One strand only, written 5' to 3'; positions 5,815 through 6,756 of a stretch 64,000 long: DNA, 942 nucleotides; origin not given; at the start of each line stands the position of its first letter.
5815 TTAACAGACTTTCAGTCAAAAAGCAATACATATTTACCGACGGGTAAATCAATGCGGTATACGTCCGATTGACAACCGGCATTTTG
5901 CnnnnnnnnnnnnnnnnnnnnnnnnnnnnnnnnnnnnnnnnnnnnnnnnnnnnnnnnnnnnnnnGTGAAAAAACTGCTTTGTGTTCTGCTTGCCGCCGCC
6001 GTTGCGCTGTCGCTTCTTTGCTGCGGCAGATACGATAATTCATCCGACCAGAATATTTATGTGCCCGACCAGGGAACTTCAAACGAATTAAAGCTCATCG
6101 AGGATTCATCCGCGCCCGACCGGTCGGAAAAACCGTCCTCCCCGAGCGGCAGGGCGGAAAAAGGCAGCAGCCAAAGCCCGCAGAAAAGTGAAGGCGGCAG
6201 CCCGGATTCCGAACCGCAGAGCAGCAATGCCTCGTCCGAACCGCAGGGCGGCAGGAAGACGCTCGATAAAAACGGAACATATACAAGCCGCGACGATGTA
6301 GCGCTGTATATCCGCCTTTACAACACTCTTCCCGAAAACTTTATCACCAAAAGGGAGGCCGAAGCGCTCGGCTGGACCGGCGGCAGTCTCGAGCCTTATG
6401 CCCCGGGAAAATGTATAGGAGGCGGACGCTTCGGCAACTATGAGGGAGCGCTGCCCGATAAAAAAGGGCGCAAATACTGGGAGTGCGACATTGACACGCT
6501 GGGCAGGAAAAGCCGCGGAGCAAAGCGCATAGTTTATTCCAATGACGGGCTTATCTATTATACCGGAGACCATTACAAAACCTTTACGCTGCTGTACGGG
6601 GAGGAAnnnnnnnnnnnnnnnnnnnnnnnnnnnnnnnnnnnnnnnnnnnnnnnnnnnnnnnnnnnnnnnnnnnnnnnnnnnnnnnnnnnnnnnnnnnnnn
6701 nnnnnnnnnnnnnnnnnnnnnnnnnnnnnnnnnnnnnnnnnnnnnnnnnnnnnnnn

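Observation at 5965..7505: Lipoprotein-anchored barnase homologue with its barstar immunity gene and a third, coupled membrane protein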

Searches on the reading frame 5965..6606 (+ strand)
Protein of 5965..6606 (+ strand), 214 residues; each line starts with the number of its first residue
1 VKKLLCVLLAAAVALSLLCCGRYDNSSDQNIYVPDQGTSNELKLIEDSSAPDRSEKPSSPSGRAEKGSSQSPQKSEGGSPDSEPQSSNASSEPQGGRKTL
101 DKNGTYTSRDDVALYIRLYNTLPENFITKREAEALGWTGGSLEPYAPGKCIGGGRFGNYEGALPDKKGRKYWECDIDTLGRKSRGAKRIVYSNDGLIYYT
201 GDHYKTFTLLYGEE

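Call 3: search_protein_families(library=pfam, proteins=[window:5965-6606:+], max_evalue=1)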
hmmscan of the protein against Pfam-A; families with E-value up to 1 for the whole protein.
window:5965-6606:+ (214 aa): 1 family
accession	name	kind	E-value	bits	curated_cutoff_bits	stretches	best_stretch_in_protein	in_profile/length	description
PF00545.25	Ribonuclease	-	9.6e-21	74.6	24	1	119-209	11-96/98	ribonuclease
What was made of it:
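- Checked: It matches Pfam Ribonuclease PF00545 at 74.6 bits against a cut-off of 24, E 9.6e-21, residues 119-209 (call 3).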

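Call 4: search_protein_families(library=ncbifam, proteins=[window:5965-6606:+], max_evalue=1)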
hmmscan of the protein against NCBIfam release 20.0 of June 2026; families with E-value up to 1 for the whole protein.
window:5965-6606:+ (214 aa): 3 families
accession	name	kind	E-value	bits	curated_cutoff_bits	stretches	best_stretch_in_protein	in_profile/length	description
NF050142.1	PG1828_fam_lipo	equivalog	0.12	13.1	50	1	1-23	1-22/59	PG1828 family lipoprotein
NF047408.1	SA0632_fam_LP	equivalog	0.22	11.2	70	1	1-24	1-22/68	SA0632 family lipoprotein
NF040528.1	SP_0198_lipo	equivalog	0.57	10.1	100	0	2-111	1-71/144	SP_0198 family lipoprotein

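Call 5: search_solved_structures(query=window:5965-6606:+, show_alignments=2)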
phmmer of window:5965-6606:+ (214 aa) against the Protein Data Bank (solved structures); distinct sequences matched with E-value up to 0.001: 53.
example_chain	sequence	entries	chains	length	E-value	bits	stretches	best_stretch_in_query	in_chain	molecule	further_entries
1bse_A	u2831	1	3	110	3.2e-27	99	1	109-209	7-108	BARNASE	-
1brg_A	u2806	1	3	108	7.3e-27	97.8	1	108-209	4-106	BARNASE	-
1bao_A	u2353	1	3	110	7.6e-27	97.7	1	109-209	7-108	BARNASE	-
1x1y_A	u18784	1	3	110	8e-27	97.7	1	108-209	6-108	Ribonuclease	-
2za4_A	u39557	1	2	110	8.4e-27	97.6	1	109-209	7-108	Ribonuclease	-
1a2p_A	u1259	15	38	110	8.5e-27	97.6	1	109-209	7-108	BARNASE | PROTEIN (BARNASE) | BARNASE (G SPECIFIC ENDONUCLEASE)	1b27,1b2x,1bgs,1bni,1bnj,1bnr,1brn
2f4y_A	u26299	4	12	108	8.8e-27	97.5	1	109-209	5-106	Ribonuclease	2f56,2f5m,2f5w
1bsb_A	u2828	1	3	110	1.2e-26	97.1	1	109-209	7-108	BARNASE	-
1bsc_A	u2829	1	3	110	1.2e-26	97.1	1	109-209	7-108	BARNASE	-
1bsa_A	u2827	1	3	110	1.2e-26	97.1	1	109-209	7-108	BARNASE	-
1bsd_A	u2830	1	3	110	1.2e-26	97.1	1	109-209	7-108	BARNASE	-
1ban_A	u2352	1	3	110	2.2e-26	96.2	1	109-209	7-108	BARNASE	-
1brh_A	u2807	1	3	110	2.2e-26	96.2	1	109-209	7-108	BARNASE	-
6pqk_A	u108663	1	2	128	2.9e-26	95.8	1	107-209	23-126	Ribonuclease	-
1bne_A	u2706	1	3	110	3.2e-26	95.7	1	109-209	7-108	BARNASE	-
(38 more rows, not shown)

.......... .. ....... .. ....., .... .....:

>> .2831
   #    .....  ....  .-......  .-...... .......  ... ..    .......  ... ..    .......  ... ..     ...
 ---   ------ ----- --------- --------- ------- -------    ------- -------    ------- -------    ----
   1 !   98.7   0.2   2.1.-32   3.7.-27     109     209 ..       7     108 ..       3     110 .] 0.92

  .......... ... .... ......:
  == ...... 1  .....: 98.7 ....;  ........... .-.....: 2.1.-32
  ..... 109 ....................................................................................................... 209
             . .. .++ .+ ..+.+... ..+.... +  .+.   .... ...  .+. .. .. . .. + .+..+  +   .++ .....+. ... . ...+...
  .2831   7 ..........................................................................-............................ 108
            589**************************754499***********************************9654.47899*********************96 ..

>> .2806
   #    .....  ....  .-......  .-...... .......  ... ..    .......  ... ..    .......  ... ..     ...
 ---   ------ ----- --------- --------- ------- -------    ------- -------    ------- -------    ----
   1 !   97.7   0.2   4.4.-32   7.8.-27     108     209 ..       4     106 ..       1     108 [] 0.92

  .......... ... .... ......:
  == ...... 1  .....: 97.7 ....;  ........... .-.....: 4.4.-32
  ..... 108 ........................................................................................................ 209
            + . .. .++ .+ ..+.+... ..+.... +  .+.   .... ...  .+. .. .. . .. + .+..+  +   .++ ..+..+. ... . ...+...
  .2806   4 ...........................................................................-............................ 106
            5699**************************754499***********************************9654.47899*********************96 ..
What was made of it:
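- On Barnase-type microbial RNase (Pfam PF00545, N1/T1 superfamily): Call 5: PDB barnase E about 1e-26.
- Checked: It matches PDB barnase chains at E 3e-27 to 1e-26 (call 5).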

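Call 10: find_homologous_proteins(query=window:5965-6606:+)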
Query window:5965-6606:+ (214 aa): 8000 proteins with E <= 0.001 among 8000 candidates; the best 120 are listed.
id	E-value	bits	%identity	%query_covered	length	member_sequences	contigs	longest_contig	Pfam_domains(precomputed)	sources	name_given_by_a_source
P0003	3.6e-140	483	100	100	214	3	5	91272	PF00545.26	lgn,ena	-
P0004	4.5e-108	378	99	79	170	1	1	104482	PF00545.26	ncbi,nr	ncbi:MAG: ribonuclease [Clostridia bacterium]|nr:ribonuclease [Clostridia bacterium]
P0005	1.2e-105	370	66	63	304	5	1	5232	PF00545.26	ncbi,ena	-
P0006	1.6e-99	350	71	59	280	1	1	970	PF00545.26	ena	-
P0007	8.1e-98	345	-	-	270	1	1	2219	PF00545.26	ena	-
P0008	2.5e-96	340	-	-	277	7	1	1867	PF00545.26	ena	-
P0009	1.4e-95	337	-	-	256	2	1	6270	PF00545.26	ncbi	-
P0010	3.0e-95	336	-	-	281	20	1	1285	PF00545.26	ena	-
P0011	3.0e-94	333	-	-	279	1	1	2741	PF00545.26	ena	-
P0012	3.2e-94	333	-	-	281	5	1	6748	PF00545.26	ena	-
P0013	1.5e-93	331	-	-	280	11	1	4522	PF00545.26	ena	-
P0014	5.0e-89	316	-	-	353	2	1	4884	PF00545.26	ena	-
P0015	4.6e-82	293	-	-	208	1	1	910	PF00545.26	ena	-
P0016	7.0e-82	292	-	-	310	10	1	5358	PF00545.26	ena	-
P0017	5.8e-79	283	-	-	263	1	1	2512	PF00545.26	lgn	-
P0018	5.2e-72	260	-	-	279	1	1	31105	PF00545.26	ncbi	-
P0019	1.9e-70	255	-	-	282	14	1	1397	PF00545.26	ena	-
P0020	7.4e-68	247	-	-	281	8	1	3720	PF00545.26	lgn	-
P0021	7.8e-67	243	57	91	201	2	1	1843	PF00545.26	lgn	-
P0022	6.5e-66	240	-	-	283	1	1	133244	PF00545.26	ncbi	-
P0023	5.7e-65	237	56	91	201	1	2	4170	PF00545.26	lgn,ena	-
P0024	6.9e-65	237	82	54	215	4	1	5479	PF00545.26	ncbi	-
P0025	1.1e-64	236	-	-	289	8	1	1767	PF00545.26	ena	-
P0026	3.2e-64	235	53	93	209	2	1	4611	PF00545.26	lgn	-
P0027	3.3e-64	235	52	93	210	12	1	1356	PF00545.26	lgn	-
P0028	3.9e-64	234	53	93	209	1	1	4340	PF00545.26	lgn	-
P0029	6.1e-64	234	57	85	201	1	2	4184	PF00545.26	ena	-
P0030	6.5e-64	234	57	100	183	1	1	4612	PF00545.26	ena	-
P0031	7.4e-64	234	56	100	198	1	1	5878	PF00545.26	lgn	-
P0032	8.0e-64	233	-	-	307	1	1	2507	PF00545.26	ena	-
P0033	8.6e-64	233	56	84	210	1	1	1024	PF00545.26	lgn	-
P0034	9.8e-64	233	53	93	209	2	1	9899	PF00545.26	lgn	-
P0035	1.2e-63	233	57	100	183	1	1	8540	PF00545.26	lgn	-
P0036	1.2e-63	233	55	100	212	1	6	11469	PF00545.26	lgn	-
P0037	1.5e-63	232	82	54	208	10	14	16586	PF00545.26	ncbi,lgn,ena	-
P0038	1.8e-63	232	52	100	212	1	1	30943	PF00545.26,PF01456.23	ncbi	-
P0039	1.1e-62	230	52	100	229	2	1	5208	PF00545.26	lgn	-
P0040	1.1e-62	230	52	100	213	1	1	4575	PF00545.26,PF01456.23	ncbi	-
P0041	1.2e-62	230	52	100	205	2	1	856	PF00545.26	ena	-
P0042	1.2e-62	230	78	54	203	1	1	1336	PF00545.26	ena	-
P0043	1.2e-62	230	79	54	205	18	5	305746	PF00545.26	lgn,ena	-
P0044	1.3e-62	229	78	54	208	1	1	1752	PF00545.26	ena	-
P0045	1.6e-62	229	52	100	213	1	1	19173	PF00545.26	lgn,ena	-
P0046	2.1e-62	229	79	54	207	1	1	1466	PF00545.26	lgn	-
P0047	2.1e-62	229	53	100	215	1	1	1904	PF00545.26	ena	-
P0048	2.2e-62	229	79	54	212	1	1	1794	PF00545.26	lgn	-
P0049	2.2e-62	229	55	92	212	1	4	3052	PF00545.26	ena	-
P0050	2.3e-62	229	59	78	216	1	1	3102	PF00545.26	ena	-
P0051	2.4e-62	229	55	100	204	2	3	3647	PF00545.26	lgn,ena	-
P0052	2.4e-62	229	78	54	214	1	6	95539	PF00545.26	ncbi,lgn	-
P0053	2.5e-62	229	79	54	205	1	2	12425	PF00545.26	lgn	-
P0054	2.8e-62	228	53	100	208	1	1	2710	PF00545.26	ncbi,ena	-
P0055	2.9e-62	228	54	100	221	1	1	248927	PF00545.26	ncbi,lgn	-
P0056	3.1e-62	228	60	82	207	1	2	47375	PF00545.26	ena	-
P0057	3.4e-62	228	57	85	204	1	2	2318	PF00545.26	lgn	-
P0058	3.7e-62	228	75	53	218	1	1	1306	PF00545.26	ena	-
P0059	4.2e-62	228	71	64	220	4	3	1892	PF00545.26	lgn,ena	-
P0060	4.4e-62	228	55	100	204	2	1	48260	PF00545.26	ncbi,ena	-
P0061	4.5e-62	228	50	100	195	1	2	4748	PF00545.26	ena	-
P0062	4.6e-62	228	55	100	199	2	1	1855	PF00545.26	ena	-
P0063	4.8e-62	228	-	-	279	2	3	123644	PF00545.26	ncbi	-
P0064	5.0e-62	228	79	54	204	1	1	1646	PF00545.26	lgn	-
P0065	5.2e-62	227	57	85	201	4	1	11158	PF00545.26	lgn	-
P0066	5.3e-62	227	78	54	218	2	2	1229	PF00545.26,PF05887.17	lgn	-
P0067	5.9e-62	227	53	100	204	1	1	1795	PF00545.26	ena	-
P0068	6.1e-62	227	55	100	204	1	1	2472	PF00545.26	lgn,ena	-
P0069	6.2e-62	227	54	100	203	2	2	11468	PF00545.26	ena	-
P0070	6.3e-62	227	79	54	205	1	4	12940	PF00545.26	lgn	-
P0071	6.4e-62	227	53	100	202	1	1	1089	PF00545.26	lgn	-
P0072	6.4e-62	227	-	-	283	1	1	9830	PF00545.26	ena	-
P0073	7.0e-62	227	55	100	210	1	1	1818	PF00545.26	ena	-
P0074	7.3e-62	227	79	54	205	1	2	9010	PF00545.26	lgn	-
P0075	7.4e-62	227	77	60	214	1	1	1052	PF00545.26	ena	-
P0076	8.3e-62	227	78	54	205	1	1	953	PF00545.26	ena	-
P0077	8.3e-62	227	78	54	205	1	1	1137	PF00545.26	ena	-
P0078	8.5e-62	227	52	100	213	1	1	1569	PF00545.26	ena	-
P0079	8.6e-62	227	55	100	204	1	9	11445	PF00545.26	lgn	-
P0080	8.9e-62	227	75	58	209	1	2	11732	PF00545.26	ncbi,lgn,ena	-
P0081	9.5e-62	227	50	100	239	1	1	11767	PF00545.26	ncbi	ncbi:MAG: ribonuclease domain-containing protein [Oscillospiraceae bacterium]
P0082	1.0e-61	227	-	-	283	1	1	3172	PF00545.26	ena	-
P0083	1.0e-61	226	-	-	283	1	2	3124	PF00545.26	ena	-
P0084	1.1e-61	226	78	54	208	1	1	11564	PF00545.26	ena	-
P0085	1.1e-61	226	56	100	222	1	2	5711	PF00545.26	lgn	-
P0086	1.2e-61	226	54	100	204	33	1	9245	PF00545.26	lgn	-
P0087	1.2e-61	226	-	-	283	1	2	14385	PF00545.26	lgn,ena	-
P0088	1.2e-61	226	78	54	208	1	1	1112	PF00545.26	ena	-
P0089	1.4e-61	226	52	100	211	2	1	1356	PF00545.26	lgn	-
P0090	1.4e-61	226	60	85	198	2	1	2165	PF00545.26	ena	-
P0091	1.4e-61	226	58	81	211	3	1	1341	PF00545.26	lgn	-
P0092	1.6e-61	226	78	54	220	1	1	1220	PF00545.26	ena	-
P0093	1.7e-61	226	78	54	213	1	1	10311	PF00545.26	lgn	-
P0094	1.7e-61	226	55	100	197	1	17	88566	PF00545.26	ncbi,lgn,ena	-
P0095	1.8e-61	226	57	88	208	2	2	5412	PF00545.26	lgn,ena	-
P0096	1.9e-61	226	78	54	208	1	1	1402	PF00545.26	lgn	-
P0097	2.0e-61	226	78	54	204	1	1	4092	PF00545.26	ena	-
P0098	2.1e-61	225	59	79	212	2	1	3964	PF00545.26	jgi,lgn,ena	-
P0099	2.1e-61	225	54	100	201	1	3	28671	PF00545.26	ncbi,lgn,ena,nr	ncbi:MAG: ribonuclease [Clostridia bacterium]|nr:ribonuclease [Clostridia bacterium]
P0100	2.1e-61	225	79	54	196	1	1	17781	PF00545.26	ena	-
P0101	2.2e-61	225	62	79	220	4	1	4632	PF00545.26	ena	-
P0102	2.3e-61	225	53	100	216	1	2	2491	PF00545.26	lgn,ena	-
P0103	2.5e-61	225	52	93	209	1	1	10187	PF00545.26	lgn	-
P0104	2.6e-61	225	52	98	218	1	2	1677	PF00545.26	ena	-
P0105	2.6e-61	225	78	54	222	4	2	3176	PF00545.26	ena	-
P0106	2.7e-61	225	78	54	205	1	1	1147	PF00545.26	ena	-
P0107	2.8e-61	225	52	100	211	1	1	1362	PF00545.26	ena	-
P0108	2.8e-61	225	72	61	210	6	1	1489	PF00545.26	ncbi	-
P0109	2.8e-61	225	67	69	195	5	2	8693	PF00545.26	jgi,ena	-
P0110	2.9e-61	225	78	54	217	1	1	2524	PF00545.26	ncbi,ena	-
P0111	3.0e-61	225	52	100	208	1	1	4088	PF00545.26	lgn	-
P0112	3.1e-61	225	53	100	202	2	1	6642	PF00545.26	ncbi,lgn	ncbi:MAG: ribonuclease domain-containing protein [Gemmiger sp.]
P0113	3.2e-61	225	61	74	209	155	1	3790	PF00545.26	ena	-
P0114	3.3e-61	225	60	82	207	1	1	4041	PF00545.26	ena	-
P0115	3.3e-61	225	77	54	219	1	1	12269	PF00545.26,PF05887.17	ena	-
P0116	3.3e-61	225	62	79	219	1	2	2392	PF00545.26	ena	-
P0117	3.4e-61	225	78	54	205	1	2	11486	PF00545.26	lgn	-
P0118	3.4e-61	225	57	85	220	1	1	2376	PF00545.26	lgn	-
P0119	3.4e-61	225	53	99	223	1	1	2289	PF00545.26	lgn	-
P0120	3.6e-61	225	78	54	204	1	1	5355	PF00545.26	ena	-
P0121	3.8e-61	225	54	100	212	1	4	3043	PF00545.26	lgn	-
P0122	3.9e-61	225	59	79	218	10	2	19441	PF00545.26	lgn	-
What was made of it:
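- Commonness: at least 8000 homologues (call 10).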

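Call 15: find_related_loci(query=A1, collection=genome_contigs, flank=5000)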
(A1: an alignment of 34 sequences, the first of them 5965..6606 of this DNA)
Query A1 (214 aa) in genome_contigs; peptide patterns used: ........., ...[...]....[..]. (x = any residue, [..] = any of these).
600 stretches matched a pattern (row limit reached: there are more); 581 encode a relative of the query (tblastn E <= 1e-3); the best 80 are kept; 80 distinct loci.
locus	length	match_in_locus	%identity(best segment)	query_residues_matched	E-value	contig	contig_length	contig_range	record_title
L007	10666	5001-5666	52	1-214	1e-63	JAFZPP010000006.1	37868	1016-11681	MAG: Oscillospiraceae bacterium isolate RGIG7982 Water_buffalos_Rumen-1__c112979, whole genome shotgun sequence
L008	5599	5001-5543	51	1-214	8e-63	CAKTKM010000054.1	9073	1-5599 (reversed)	MAG: uncultured Oscillospiraceae bacterium isolate REFINED_METABAT215_TOP10_CONTIGS_1500_ASSEMBLY_K77_MERGED__Hadza_MoBi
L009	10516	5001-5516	61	45-214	6e-63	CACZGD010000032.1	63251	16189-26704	MAG: Ruminococcaceae bacterium isolate RUG12588 genome assembly, contig: RUG12588_asm_32, whole genome shotgun sequence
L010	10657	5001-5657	50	1-214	1e-62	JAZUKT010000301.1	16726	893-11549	MAG: Eubacteriales bacterium isolate T1900045248_TH20190018.MAGScoT_cleanbin_000045 SGB_5697_k141_3483860, whole genome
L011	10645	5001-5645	49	1-214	7e-62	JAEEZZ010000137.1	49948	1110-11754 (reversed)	MAG: Oscillospiraceae bacterium isolate Tb.RUG.97 k141_9155943_flag=0_multi=103.2262_len=49948, whole genome shotgun seq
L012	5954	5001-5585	51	1-214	1e-61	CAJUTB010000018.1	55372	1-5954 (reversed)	MAG TPA_asm: uncultured Oscillibacter sp. isolate MGBC164430 genome assembly, contig: MGBC164430.18, whole genome shotgu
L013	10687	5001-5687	48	1-214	1e-61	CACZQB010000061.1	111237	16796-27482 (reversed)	MAG: Ruminococcaceae bacterium isolate RUG12846 genome assembly, contig: RUG12846_asm_61, whole genome shotgun sequence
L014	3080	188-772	51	1-214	2e-61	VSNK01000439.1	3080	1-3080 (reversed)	MAG: Faecalicatena sp. isolate S9763_S15_bin.9 S9763_S15_bin.9_contig_439, whole genome shotgun sequence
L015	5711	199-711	58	43-212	1e-60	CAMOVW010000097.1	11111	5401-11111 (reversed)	MAG: uncultured Clostridia bacterium isolate SRR873600_bin.140_metaWRAP_v1.3_MAG genome assembly, contig: NODE_13274_len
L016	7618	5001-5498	57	40-214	3e-60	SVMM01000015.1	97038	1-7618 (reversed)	MAG: Oscillospiraceae bacterium isolate SIG513 NODE_382_length_97038_cov_10.258166, whole genome shotgun sequence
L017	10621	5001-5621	49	2-214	5e-60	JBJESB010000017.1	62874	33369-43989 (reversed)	MAG: Oscillospiraceae bacterium isolate PUUB23_bin.030 NODE_126_length_62874_cov_9.332145, whole genome shotgun sequence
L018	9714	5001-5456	64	70-214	9e-60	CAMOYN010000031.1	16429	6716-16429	MAG: uncultured Lachnospiraceae bacterium isolate SRR873602_bin.90_metaWRAP_v1.3_MAG genome assembly, contig: NODE_7253_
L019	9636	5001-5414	68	79-214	2e-59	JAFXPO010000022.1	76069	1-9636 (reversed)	MAG: Oscillospiraceae bacterium isolate RGIG6629 Sheep_Rumen-1__c655516, whole genome shotgun sequence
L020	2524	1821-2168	78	99-214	9e-60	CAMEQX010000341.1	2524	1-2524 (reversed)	MAG: uncultured Clostridia bacterium isolate SRR15057929_bin.40_metaWRAP_v1.3_MAG genome assembly, contig: ERZ10407480.1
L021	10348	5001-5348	78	99-214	2e-59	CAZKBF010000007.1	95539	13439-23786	MAG TPA_asm: uncultured Ruminococcus sp. isolate binchicken_co370_62 genome assembly, contig: NODE_338_length_95539_cov_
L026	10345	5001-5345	77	100-214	9e-58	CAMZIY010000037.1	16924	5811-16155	MAG TPA_asm: uncultured Clostridia bacterium isolate SRR10912537_bin.2_metaWRAP_v1.3_MAG genome assembly, contig: ERZ142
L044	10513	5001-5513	54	54-214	3e-56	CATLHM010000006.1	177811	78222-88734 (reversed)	MAG TPA_asm: uncultured Lachnospiraceae bacterium isolate MGG03594_1680015479 genome assembly, contig: ERR2844015_145, w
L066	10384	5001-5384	67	88-214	2e-53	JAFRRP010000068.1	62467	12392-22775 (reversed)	MAG: Clostridia bacterium isolate RGIG2737 Goat_Omasum-4__c539766, whole genome shotgun sequence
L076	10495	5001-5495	54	67-214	3e-52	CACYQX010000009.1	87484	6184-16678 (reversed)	MAG: uncultured Clostridiales bacterium isolate RUG12197 genome assembly, contig: RUG12197_asm_9, whole genome shotgun s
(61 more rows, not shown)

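Call 43: search_protein_families(library=pfam, proteins=[L026:5349-6482:+, L044:5517-6437:+, L066:5388-6446:+, L076:5477-6610:+], max_evalue=0.01)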
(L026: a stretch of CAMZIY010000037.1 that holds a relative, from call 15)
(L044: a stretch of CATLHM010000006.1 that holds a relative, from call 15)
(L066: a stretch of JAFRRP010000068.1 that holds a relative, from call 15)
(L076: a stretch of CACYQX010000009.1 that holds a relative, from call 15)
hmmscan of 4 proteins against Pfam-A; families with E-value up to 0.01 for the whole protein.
L026:5349-6482:+ (378 aa): 2 families
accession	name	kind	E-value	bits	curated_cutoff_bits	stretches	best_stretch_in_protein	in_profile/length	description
PF02596.20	DUF169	-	5e-31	108.6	27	1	115-324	2-208/209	Uncharacterised ArCR, COG2043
PF01337.24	Barstar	-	9.2e-12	45.2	23.4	1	2-90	1-93/96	Barstar (barnase inhibitor)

L044:5517-6437:+ (307 aa): 3 families
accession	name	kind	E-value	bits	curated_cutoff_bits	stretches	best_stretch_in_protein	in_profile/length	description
PF07081.18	DUF1349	-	5.8e-66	222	32.4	1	122-300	1-178/179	Protein of unknown function (DUF1349)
PF01337.24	Barstar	-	9.3e-20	70.9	23.4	1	24-102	3-84/96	Barstar (barnase inhibitor)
PF17851.8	GH43_C2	-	4.9e-07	30.1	22.7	1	157-294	46-198/203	Beta xylosidase C-terminal Concanavalin A-like domain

L066:5388-6446:+ (353 aa): 6 families
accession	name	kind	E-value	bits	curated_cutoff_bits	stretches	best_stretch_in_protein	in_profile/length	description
PF01337.24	Barstar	-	2e-19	69.8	23.4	1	2-87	1-93/96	Barstar (barnase inhibitor)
PF08241.18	Methyltransf_11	-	7.2e-17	62.3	21.2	1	166-260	2-94/95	Methyltransferase domain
PF13649.12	Methyltransf_25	-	5.1e-13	50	27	1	164-257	1-97/97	Methyltransferase domain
PF13847.12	Methyltransf_31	-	1.3e-07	31.8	27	1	161-261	4-109/145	Methyltransferase domain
PF01209.24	Ubie_methyltran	-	5.6e-06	26.3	20.1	1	157-260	44-150/233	ubiE/COQ5 methyltransferase family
PF08242.18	Methyltransf_12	-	0.00025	22.2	30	1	168-259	4-98/98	Methyltransferase domain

L076:5477-6610:+ (378 aa): 2 families
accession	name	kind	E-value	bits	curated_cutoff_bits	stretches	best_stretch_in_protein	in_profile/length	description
PF01337.24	Barstar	-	2.5e-19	69.5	23.4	1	10-93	1-86/96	Barstar (barnase inhibitor)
PF01041.23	DegT_DnrJ_EryC1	-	2.9e-11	43.6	19.8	1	106-226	30-143/360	DegT/DnrJ/EryC1/StrS aminotransferase family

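Call 46: search_protein_families(library=padloc, proteins=[window:5965-6606:+], max_evalue=0.01)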
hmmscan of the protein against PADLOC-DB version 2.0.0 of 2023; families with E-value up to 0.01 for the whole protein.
window:5965-6606:+ (214 aa): 0 families
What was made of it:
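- Tried and rejected: PADLOC gave no meaningful hit (call 46).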

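Call 47: search_protein_families(library=phrogs, proteins=[window:5965-6606:+], max_evalue=0.01)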
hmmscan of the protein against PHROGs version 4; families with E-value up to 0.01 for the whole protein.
window:5965-6606:+ (214 aa): 0 families
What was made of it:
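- Tried and rejected: Pfam, NCBIfam, PADLOC and PHROGs gave nothing for ORF3 (calls 3, 4, 46, 47).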
